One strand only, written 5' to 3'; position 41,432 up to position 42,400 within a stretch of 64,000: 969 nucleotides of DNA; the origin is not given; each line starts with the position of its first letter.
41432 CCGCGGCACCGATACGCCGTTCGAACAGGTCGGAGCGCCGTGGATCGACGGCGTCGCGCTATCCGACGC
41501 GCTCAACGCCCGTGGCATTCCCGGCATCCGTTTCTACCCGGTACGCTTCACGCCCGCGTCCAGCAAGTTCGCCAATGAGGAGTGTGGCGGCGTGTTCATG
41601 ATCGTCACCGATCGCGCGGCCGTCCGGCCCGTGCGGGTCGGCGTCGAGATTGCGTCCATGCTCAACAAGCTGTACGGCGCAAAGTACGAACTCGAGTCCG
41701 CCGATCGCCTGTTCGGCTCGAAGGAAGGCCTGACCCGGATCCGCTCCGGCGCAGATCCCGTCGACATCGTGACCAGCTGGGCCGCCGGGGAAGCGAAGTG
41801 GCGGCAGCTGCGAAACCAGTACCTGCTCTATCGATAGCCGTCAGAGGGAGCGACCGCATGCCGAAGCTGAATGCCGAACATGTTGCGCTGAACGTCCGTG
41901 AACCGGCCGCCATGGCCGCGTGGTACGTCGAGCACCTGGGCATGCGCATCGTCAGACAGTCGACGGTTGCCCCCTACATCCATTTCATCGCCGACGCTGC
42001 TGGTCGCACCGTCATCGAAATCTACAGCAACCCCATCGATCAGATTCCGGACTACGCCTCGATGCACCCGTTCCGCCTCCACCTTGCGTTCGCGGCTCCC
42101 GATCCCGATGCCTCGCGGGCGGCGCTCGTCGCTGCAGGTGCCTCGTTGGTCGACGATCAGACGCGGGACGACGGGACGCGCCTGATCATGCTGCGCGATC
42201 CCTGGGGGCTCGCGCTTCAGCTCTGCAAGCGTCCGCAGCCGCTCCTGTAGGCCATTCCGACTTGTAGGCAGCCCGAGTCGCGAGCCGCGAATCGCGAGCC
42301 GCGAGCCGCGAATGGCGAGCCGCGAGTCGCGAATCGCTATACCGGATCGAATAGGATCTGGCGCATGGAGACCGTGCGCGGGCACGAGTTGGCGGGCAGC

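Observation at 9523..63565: Window-wide family of heptanucleotide-phased tandem arrays occupying intergenic gaps and donating start/stop codons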

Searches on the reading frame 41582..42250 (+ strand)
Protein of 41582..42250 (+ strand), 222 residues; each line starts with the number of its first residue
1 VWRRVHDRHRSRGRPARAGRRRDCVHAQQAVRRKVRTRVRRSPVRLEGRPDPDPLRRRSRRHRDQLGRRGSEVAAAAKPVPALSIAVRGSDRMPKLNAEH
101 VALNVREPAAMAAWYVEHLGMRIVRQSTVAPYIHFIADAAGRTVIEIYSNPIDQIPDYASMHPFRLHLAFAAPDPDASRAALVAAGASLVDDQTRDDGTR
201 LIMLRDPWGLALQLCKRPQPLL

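Call 16: search_protein_families(library=pfam, proteins=[window:41582-42250:+])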
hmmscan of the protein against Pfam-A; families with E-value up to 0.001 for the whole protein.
window:41582-42250:+ (222 aa): 2 families
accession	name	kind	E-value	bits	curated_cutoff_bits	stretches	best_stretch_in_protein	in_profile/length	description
PF18029.7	Glyoxalase_6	-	5.9e-13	49.8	23.6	1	101-215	2-106/106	Glyoxalase-like domain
PF00903.31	Glyoxalase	-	3.5e-11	44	20.6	1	99-213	3-120/121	Glyoxalase/Bleomycin resistance protein/Dioxygenase superfamily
